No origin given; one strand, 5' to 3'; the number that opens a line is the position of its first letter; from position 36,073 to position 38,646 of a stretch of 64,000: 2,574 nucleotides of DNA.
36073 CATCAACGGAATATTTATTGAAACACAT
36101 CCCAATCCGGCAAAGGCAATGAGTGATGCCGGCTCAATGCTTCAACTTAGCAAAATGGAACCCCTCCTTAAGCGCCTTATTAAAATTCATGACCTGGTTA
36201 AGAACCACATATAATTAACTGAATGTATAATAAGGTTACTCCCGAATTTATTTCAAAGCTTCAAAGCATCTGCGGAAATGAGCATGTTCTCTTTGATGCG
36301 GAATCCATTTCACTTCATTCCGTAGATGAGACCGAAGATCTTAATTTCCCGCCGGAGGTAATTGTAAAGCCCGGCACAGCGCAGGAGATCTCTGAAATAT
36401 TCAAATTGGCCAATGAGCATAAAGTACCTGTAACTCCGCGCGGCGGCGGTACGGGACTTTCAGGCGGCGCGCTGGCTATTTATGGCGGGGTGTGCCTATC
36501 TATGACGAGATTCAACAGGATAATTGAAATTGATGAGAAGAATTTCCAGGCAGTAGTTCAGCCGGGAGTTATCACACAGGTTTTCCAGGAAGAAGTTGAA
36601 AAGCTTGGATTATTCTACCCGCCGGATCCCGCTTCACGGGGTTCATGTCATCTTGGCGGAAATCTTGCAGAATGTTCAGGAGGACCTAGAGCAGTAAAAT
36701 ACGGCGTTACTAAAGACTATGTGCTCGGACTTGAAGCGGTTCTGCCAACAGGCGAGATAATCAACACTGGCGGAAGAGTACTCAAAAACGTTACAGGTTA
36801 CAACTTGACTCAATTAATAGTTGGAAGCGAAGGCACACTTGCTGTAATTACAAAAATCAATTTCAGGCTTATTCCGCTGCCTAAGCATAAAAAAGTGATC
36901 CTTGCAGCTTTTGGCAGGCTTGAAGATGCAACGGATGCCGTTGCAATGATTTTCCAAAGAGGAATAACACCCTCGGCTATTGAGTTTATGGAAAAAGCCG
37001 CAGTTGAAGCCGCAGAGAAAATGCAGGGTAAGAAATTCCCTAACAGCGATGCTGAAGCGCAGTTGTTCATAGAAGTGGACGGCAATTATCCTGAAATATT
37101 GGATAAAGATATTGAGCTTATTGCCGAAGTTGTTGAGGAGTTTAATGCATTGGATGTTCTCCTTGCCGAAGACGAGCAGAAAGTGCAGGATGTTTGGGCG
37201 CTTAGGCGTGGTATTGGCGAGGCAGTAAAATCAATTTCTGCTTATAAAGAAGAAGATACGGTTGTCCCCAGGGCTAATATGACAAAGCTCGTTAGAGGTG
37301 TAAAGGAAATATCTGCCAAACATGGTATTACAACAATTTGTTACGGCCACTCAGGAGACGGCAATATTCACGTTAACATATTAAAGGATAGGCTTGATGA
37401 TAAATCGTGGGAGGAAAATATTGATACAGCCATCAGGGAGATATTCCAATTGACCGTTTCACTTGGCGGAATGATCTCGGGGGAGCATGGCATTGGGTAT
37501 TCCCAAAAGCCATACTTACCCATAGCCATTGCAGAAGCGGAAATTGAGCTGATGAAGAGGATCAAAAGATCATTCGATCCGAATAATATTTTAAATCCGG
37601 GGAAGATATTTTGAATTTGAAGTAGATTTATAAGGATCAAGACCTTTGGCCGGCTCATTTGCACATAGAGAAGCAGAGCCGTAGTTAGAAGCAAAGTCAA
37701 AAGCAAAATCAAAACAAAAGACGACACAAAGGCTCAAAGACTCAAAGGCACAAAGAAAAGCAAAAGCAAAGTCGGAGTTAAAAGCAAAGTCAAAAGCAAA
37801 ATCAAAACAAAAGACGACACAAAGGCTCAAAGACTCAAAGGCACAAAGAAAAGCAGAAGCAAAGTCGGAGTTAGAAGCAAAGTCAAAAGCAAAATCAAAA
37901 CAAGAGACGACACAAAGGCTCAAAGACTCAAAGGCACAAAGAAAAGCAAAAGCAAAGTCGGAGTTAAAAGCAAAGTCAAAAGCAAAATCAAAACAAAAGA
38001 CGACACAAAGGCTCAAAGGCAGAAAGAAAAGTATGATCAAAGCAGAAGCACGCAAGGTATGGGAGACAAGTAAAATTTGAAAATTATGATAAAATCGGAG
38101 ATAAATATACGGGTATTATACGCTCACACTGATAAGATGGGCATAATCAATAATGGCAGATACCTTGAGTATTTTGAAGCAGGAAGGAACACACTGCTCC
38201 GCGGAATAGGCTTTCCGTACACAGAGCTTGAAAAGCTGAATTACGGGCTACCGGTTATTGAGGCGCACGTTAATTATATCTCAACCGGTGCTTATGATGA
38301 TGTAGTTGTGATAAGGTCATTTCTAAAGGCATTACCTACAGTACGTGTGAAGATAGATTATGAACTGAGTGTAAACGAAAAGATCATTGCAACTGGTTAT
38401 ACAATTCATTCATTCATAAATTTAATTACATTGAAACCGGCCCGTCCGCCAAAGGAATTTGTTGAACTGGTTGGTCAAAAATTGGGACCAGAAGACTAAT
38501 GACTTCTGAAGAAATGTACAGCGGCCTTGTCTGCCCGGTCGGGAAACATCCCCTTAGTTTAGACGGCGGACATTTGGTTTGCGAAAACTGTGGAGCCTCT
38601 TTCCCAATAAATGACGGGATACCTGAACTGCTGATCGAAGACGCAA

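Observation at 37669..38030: Nearly T-free 93-bp x ~4 tandem repeat filling the intergenic gap between the FAD-oxidase and thioesterase genes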

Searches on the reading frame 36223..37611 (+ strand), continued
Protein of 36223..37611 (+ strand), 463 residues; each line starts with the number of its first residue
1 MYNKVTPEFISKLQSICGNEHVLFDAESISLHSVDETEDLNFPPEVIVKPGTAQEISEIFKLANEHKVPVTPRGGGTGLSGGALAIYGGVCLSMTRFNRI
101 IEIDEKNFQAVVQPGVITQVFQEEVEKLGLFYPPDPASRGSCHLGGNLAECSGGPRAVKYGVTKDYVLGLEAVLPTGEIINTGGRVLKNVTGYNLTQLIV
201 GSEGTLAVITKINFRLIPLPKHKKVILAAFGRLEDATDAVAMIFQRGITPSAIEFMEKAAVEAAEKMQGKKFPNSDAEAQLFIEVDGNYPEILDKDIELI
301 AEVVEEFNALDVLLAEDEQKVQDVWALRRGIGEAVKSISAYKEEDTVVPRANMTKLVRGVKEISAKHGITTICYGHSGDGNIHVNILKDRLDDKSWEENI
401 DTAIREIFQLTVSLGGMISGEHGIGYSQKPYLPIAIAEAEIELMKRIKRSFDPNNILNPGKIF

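Call 57: find_encoding_contigs(protein=P0027, flank=1500, max_places=2)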
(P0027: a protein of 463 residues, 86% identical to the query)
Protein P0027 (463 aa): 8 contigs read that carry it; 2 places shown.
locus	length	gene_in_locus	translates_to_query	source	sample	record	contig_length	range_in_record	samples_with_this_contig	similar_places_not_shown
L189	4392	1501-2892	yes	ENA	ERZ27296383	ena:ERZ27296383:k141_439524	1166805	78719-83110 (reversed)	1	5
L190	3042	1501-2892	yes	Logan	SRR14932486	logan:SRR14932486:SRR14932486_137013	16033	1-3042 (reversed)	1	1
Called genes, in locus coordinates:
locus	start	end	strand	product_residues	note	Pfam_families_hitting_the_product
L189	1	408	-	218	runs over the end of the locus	-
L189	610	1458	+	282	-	PF00793:DAHP_synth_1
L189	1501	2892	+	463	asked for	PF01565:FAD_binding_4, PF02913:FAD-oxidase_C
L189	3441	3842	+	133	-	PF13279:4HBT_2, PF03061:4HBT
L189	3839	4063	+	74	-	PF03966:Trm112p (weak)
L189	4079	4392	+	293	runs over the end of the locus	PF02749:QRPTase_N, PF01729:QRPTase_C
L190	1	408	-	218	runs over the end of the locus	-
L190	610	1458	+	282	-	PF00793:DAHP_synth_1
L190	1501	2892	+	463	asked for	PF01565:FAD_binding_4, PF02913:FAD-oxidase_C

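Call 62: search_protein_families(library=ncbifam, proteins=[L007:4555-4923:+, window:36223-37611:+], max_evalue=0.01)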
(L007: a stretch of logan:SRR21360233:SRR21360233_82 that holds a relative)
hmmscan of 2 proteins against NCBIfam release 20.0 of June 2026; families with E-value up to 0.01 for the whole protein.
L007:4555-4923:+ (123 aa): 1 family
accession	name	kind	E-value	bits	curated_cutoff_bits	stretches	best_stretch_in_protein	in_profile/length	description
TIGR04256.1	GxxExxY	subfamily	1.4e-40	138.2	35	1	5-122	1-116/116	GxxExxY protein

window:36223-37611:+ (463 aa): 11 families
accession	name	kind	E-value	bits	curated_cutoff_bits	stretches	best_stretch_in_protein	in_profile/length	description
TIGR00387.1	glcD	equivalog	2e-134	448.5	567.9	1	47-461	1-413/413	glycolate oxidase subunit GlcD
NF008408.0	PRK11230.1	equivalog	3.6e-93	312.7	897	1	9-461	21-470/499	glycolate oxidase subunit GlcD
NF049975.1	2HglutDHaseYdiJ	equivalog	3.3e-48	164.2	1350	2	190-462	252-539/1018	D-2-hydroxyglutarate dehydrogenase YdiJ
NF008439.0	PRK11282.1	equivalog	3.5e-28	98.5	284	1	53-257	8-210/358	glycolate oxidase subunit GlcE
TIGR01678.1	FAD_lactone_ox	subfamily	3e-08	33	396.8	1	44-218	15-180/438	sugar 1,4-lactone oxidase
TIGR01679.1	bact_FAD_ox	subfamily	2.1e-07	30.2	292.25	1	44-231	12-188/419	FAD-linked oxidoreductase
NF041227.1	BagG_FevA2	exception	4.7e-06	25.5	850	1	43-221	45-212/455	bagremycin/ferroverdin biosynthesis FAD-dependent oxygenase BagG/FevA2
TIGR01677.1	pln_FAD_oxido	subfamily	8.2e-06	24.6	383.1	1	89-221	83-216/560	FAD-dependent oxidoreductase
NF053785.1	DcplphribOxDprE1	equivalog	2e-05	24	500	1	52-181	23-149/449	decaprenylphosphoryl-beta-D-ribose oxidase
TIGR01676.1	GLDHase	equivalog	9e-05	21.5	458.25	1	46-177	64-191/541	L-galactonolactone dehydrogenase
NF041226.1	BagK_FevA1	equivalog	0.00094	17.7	800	1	43-221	40-208/453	bagremycin/ferroverdin biosynthesis FAD-dependent oxygenase BagK/FevA1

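Call 66: find_homologous_proteins(query=L007:4555-4923:+, max_evalue=1e-20)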
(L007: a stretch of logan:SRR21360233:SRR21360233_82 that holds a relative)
Query L007:4555-4923:+ (123 aa): 7921 proteins with E <= 1e-20 among 8000 candidates; the best 120 are listed.
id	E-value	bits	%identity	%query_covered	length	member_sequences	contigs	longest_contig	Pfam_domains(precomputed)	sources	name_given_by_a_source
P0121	1.0e-71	256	100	100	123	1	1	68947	PF13366.13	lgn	-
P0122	3.7e-62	226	85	100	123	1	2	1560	PF13366.13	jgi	jgi:GxxExxY protein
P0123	7.1e-62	225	84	100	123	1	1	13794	PF13366.13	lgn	-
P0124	2.0e-54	201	74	100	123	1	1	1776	PF13366.13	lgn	-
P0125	7.8e-54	199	74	100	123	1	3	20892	PF13366.13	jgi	-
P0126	1.8e-53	198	78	95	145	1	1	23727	PF13366.13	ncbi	-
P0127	3.3e-53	197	72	100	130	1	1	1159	PF13366.13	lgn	-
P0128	1.9e-52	194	72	100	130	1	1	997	PF13366.13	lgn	-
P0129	5.8e-51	190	72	100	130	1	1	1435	PF13366.13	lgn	-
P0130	9.8e-50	186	69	100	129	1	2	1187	PF13366.13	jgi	-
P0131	9.8e-50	186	69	100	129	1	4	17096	PF13366.13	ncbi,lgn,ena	-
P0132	7.5e-45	170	61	98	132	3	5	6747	PF13366.13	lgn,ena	-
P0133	1.2e-44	169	63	98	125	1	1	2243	PF13366.13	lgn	-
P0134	4.4e-44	167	65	98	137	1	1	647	PF13366.13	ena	-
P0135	5.1e-44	167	61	98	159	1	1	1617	PF13366.13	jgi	jgi:GxxExxY protein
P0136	6.1e-44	167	65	99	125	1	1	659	PF13366.13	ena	-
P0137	8.0e-44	167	63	99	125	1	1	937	PF13366.13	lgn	-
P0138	1.0e-43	166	64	99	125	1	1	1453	PF13366.13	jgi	jgi:GxxExxY protein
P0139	1.1e-43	166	64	98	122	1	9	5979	PF13366.13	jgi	-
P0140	1.7e-43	166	62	99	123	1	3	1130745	PF13366.13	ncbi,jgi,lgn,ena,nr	ncbi:MAG: GxxExxY protein [Bacteroidetes bacterium]|nr:GxxExxY protein [Bacteroidota bacterium]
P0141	1.8e-43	165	63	100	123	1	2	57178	PF13366.13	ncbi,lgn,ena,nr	ncbi:MAG TPA: GxxExxY protein [Phycisphaerales bacterium]|nr:GxxExxY protein [Phycisphaerales bacter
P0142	2.3e-43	165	63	98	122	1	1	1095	PF13366.13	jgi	-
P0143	2.3e-43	165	63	98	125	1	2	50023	PF13366.13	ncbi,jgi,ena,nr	ncbi:MAG: GxxExxY protein [Azospira oryzae]|jgi:GxxExxY protein|nr:MAG: GxxExxY protein [Azospira or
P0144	2.7e-43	165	63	99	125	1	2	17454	PF13366.13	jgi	jgi:GxxExxY protein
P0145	3.2e-43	165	64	97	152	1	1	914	PF13366.13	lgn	-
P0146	3.7e-43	164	64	99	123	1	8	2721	PF13366.13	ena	-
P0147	3.9e-43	164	64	99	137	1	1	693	PF13366.13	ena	-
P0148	4.8e-43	164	61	99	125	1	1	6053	PF13366.13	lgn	-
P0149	5.7e-43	164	65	99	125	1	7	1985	PF13366.13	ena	-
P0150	6.7e-43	164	63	99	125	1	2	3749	PF13366.13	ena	-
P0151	7.7e-43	163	61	98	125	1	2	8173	PF13366.13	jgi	jgi:GxxExxY protein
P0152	7.9e-43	163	62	99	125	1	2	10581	PF13366.13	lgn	-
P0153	7.9e-43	163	64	99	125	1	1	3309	PF13366.13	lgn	-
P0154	8.2e-43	163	63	99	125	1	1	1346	PF13366.13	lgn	-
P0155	9.5e-43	163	65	99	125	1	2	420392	PF13366.13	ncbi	ncbi:MAG: GxxExxY protein [Roseivirga sp.]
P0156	1.1e-42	163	63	99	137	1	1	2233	PF13366.13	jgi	jgi:GxxExxY protein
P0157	1.4e-42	163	60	98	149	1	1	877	PF13366.13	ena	-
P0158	1.6e-42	162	60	98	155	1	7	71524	PF13366.13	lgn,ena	-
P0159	1.6e-42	162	61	99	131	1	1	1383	PF13366.13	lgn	-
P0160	1.6e-42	162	61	99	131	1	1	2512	PF13366.13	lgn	-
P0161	1.7e-42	162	63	99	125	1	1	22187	PF13366.13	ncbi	-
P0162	2.3e-42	162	63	100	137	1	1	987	PF13366.13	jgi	-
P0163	2.5e-42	162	64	99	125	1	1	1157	PF13366.13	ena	-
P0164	2.5e-42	162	60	99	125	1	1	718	PF13366.13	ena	-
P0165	2.6e-42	162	61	99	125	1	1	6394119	PF13366.13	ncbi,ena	-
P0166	2.8e-42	162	62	99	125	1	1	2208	PF13366.13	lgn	-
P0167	2.8e-42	162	62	99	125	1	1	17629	PF13366.13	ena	-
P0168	2.9e-42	161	60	98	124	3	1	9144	PF13366.13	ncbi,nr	ncbi:MAG TPA: GxxExxY protein [Ignavibacteria bacterium]|nr:GxxExxY protein [Ignavibacteria bacteriu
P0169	3.3e-42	161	63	99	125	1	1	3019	PF13366.13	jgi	jgi:GxxExxY protein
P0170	3.5e-42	161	61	98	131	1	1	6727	PF13366.13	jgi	jgi:GxxExxY protein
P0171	3.6e-42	161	63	98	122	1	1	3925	PF13366.13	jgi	jgi:GxxExxY protein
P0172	3.7e-42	161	58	98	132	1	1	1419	PF13366.13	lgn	-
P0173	4.5e-42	161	61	100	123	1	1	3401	PF13366.13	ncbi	-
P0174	4.7e-42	161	62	99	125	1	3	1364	PF13366.13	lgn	-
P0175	4.8e-42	161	64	97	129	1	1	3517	PF13366.13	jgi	-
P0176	5.5e-42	161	64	99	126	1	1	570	PF13366.13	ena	-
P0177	5.7e-42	161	63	98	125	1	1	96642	PF13366.13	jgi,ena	-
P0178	5.9e-42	161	59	98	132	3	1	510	PF13366.13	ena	-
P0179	6.0e-42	160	63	99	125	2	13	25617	PF13366.13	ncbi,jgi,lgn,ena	-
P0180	6.6e-42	160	61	99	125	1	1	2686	PF13366.13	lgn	-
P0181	6.9e-42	160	65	98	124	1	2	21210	PF13366.13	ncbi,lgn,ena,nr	ncbi:MAG: GxxExxY protein [Ignavibacteria bacterium GWB2_35_6b]|nr:MAG: GxxExxY protein [Ignavibacte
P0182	7.0e-42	160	60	99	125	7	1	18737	PF13366.13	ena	-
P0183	7.6e-42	160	64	98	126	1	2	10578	PF13366.13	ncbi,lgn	ncbi:MAG TPA: GxxExxY protein [Pelobium sp.]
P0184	7.8e-42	160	59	98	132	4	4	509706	PF13366.13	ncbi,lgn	-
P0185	7.8e-42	160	61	99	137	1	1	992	PF13366.13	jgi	jgi:GxxExxY protein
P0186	7.9e-42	160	62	99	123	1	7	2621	PF13366.13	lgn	-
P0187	8.0e-42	160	64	99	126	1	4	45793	PF13366.13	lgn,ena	-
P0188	8.6e-42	160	59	99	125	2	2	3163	PF13366.13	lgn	-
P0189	9.6e-42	160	61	99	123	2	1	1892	PF13366.13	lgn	-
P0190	9.7e-42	160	62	100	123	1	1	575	PF13366.13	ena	-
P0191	1.0e-41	160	63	97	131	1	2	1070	PF13366.13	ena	-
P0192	1.2e-41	160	62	99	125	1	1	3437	PF13366.13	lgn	-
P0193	1.2e-41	160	58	98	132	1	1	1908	PF13366.13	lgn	-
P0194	1.2e-41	159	61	99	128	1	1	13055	PF13366.13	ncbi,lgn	-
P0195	1.5e-41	159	62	99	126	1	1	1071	PF13366.13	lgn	-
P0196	1.5e-41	159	65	98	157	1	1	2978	PF13366.13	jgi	-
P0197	1.5e-41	159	65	98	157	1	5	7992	PF13366.13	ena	-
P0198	1.5e-41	159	61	99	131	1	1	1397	PF13366.13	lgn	-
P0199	1.5e-41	159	65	98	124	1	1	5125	PF13366.13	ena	-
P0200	1.5e-41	159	63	98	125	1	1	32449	PF13366.13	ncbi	-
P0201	1.6e-41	159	60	98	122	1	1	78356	PF13366.13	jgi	jgi:GxxExxY protein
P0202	1.9e-41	159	60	99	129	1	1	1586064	PF13366.13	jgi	jgi:GxxExxY protein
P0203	2.1e-41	159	61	97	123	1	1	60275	PF13366.13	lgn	-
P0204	2.1e-41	159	60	97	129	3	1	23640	PF13366.13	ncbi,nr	ncbi:MAG: GxxExxY protein [Sedimentisphaerales bacterium]|nr:GxxExxY protein [Sedimentisphaerales ba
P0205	2.3e-41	159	58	99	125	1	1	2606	PF13366.13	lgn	-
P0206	2.4e-41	159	61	99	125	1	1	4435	PF13366.13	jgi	jgi:GxxExxY protein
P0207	2.8e-41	158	61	98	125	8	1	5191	PF13366.13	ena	-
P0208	3.0e-41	158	61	99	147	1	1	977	PF13366.13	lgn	-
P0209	3.1e-41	158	61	99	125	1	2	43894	PF13366.13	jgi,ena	jgi:GxxExxY protein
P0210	3.3e-41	158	62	98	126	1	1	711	PF13366.13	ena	-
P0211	3.3e-41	158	65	98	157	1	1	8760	PF13366.13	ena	-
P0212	3.3e-41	158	61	99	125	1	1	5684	PF13366.13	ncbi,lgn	-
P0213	3.4e-41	158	60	98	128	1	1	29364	PF13366.13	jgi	-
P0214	3.5e-41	158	63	98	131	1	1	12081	PF13366.13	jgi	jgi:GxxExxY protein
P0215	4.2e-41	158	58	98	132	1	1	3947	PF13366.13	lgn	-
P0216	4.3e-41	158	61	97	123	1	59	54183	PF13366.13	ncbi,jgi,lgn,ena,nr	ncbi:MAG TPA: GxxExxY protein [Ignavibacteriaceae bacterium]|jgi:GxxExxY protein|nr:MAG: hypothetica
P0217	4.5e-41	158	57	99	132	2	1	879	PF13366.13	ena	-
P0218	4.7e-41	158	63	100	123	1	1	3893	PF13366.13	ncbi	-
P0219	4.7e-41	158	63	98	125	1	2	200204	PF13366.13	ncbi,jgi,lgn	jgi:GxxExxY protein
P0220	4.8e-41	158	61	97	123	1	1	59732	PF13366.13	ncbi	-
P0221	4.8e-41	158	61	97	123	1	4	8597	PF13366.13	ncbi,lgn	-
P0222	5.2e-41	157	63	98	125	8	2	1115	PF13366.13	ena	-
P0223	5.2e-41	157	59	99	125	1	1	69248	PF13366.13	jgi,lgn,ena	-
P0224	5.3e-41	157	64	97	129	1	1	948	PF13366.13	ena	-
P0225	5.4e-41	157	59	98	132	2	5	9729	PF13366.13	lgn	-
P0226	5.4e-41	157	61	99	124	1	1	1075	PF13366.13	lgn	-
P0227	5.7e-41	157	60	99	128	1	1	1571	PF13366.13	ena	-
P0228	6.0e-41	157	59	98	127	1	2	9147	PF13366.13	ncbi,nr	ncbi:MAG: GxxExxY protein [Prolixibacteraceae bacterium]|nr:GxxExxY protein [Prolixibacteraceae bact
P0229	6.2e-41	157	60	99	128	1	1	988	PF13366.13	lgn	-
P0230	6.3e-41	157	61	99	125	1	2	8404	PF13366.13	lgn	-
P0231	6.7e-41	157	60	99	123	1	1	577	PF13366.13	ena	-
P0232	6.7e-41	157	57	99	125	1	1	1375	PF13366.13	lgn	-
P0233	6.9e-41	157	60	99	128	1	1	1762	PF13366.13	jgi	-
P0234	6.9e-41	157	61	98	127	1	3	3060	PF13366.13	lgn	-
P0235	7.1e-41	157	62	99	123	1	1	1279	PF13366.13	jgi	-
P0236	7.1e-41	157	62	99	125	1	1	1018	PF13366.13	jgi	jgi:GxxExxY protein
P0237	7.3e-41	157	59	100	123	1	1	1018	PF13366.13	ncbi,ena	-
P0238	7.4e-41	157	63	98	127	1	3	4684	PF13366.13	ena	-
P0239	8.0e-41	157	58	100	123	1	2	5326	PF13366.13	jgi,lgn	jgi:GxxExxY protein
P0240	8.1e-41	157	58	98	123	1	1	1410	PF13366.13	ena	-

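Call 67: find_encoding_contigs(protein=P0123, flank=900, max_places=2)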
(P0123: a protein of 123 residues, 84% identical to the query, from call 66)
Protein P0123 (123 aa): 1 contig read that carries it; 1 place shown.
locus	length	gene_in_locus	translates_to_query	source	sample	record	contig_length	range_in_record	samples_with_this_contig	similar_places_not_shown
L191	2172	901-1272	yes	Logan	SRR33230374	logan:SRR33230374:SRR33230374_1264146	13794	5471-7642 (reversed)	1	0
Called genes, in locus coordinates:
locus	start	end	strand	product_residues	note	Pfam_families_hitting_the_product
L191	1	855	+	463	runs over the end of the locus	PF01565:FAD_binding_4, PF02913:FAD-oxidase_C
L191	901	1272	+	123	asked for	PF13366:PDDEXK_3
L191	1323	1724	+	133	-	PF13279:4HBT_2, PF03061:4HBT (weak)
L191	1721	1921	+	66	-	PF03966:Trm112p (weak)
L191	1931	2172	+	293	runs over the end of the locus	PF02749:QRPTase_N, PF01729:QRPTase_C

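Call 68: find_encoding_contigs(protein=P0125, flank=900, max_places=2)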
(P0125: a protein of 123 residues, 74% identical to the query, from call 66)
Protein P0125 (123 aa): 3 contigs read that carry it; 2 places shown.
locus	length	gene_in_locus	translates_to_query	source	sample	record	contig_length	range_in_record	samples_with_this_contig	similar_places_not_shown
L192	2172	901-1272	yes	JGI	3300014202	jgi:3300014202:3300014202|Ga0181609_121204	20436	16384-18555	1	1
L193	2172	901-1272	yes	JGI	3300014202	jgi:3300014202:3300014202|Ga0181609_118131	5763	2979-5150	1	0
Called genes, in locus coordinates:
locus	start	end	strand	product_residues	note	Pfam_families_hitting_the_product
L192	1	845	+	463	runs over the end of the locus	PF01565:FAD_binding_4, PF02913:FAD-oxidase_C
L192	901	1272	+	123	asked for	PF13366:PDDEXK_3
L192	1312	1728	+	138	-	PF13279:4HBT_2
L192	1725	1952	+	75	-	PF03966:Trm112p (weak)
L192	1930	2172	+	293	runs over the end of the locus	PF02749:QRPTase_N, PF01729:QRPTase_C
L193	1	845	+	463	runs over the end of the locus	PF01565:FAD_binding_4, PF02913:FAD-oxidase_C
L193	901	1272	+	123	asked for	PF13366:PDDEXK_3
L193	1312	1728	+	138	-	PF13279:4HBT_2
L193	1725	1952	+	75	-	PF03966:Trm112p (weak)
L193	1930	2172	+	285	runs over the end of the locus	?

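Call 69: find_encoding_contigs(protein=P0131, flank=900, max_places=3)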
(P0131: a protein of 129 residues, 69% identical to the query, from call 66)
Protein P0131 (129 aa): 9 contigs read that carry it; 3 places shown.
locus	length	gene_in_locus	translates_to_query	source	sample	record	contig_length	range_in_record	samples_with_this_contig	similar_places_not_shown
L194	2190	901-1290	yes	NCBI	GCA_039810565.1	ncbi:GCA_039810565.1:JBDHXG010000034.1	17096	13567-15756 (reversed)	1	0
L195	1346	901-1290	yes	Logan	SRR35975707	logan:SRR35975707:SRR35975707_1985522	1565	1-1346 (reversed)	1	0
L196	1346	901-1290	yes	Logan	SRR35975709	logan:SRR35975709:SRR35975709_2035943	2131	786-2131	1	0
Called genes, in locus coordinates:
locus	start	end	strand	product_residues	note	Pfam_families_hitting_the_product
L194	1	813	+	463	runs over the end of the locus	PF01565:FAD_binding_4, PF02913:FAD-oxidase_C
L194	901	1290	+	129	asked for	PF13366:PDDEXK_3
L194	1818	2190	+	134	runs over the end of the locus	PF13279:4HBT_2, PF03061:4HBT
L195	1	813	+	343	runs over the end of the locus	?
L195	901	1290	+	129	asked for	PF13366:PDDEXK_3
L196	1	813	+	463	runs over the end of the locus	PF01565:FAD_binding_4, PF02913:FAD-oxidase_C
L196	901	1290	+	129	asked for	PF13366:PDDEXK_3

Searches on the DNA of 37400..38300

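Call 63: search_rna_families(source=window, start=37400, end=38300, threshold=evalue, max_evalue=10)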
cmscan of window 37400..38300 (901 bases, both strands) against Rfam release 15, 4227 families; matches with E-value up to 10: 2.
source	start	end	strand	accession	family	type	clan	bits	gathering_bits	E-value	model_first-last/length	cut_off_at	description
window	37748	37782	+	RF02248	Six3os1_3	Gene; lncRNA;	-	10.3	40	7.8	43-75/75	no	Six3os1 conserved region 3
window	37934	37968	+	RF02248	Six3os1_3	Gene; lncRNA;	-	10.3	40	7.8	43-75/75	no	Six3os1 conserved region 3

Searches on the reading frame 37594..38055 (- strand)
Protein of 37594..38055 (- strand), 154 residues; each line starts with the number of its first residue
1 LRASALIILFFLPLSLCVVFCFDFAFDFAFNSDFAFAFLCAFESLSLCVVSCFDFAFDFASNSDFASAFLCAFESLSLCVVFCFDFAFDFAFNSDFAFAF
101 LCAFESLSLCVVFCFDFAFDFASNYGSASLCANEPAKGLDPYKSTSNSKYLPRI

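Call 44: search_protein_families(library=pfam, max_evalue=1, proteins=[window:37594-38055:-])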
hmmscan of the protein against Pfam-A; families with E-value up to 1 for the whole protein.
window:37594-38055:- (154 aa): 2 families
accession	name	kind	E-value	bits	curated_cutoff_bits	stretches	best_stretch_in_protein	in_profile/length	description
PF00157.23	Pou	-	0.22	11.9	27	0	25-50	30-55/72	Pou domain - N-terminal to homeobox domain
PF15946.10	DUF4754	-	0.78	10.5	27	0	88-143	16-75/80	Domain of unknown function (DUF4754)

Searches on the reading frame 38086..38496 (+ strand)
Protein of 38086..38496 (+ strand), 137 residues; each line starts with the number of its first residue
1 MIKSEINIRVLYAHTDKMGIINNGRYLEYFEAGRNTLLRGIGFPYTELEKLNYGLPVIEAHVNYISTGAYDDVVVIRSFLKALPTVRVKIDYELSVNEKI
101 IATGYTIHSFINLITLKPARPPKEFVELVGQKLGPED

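Call 44: search_protein_families(library=pfam, max_evalue=1, proteins=[window:38086-38496:+])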
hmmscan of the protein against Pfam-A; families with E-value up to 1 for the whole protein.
window:38086-38496:+ (137 aa): 2 families
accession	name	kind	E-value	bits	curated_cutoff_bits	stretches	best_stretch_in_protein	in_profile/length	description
PF13279.12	4HBT_2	-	1.9e-14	54.6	25.5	1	14-127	5-120/122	Thioesterase-like superfamily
PF03061.28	4HBT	-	5.3e-08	33.5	20.6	1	18-94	1-70/79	Thioesterase superfamily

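Call 62: search_protein_families(library=ncbifam, proteins=[window:38086-38496:+], max_evalue=0.01)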
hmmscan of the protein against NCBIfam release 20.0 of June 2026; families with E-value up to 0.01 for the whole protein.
window:38086-38496:+ (137 aa): 5 families
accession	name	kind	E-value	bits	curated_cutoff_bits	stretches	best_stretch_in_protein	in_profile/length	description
NF047424.1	MenI_Staph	exception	7.3e-20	71.4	225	1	1-127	1-128/148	1,4-dihydroxy-2-naphthoyl-CoA hydrolase MenI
TIGR00051.1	TIGR00051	subfamily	5.3e-18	65.5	68.7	1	8-119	2-114/117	YbgC/FadM family acyl-CoA thioesterase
TIGR02799.1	thio_ybgC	equivalog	5.1e-15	55.9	141.35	1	5-126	2-124/126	tol-pal system-associated acyl-CoA thioesterase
NF008065.0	PRK10800.1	equivalog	1.1e-09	38.5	185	1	7-126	9-129/134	tol-pal system-associated acyl-CoA thioesterase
NF005716.0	PRK07531.1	equivalog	0.003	16.4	592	1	7-126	349-468/495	carnitine 3-dehydrogenase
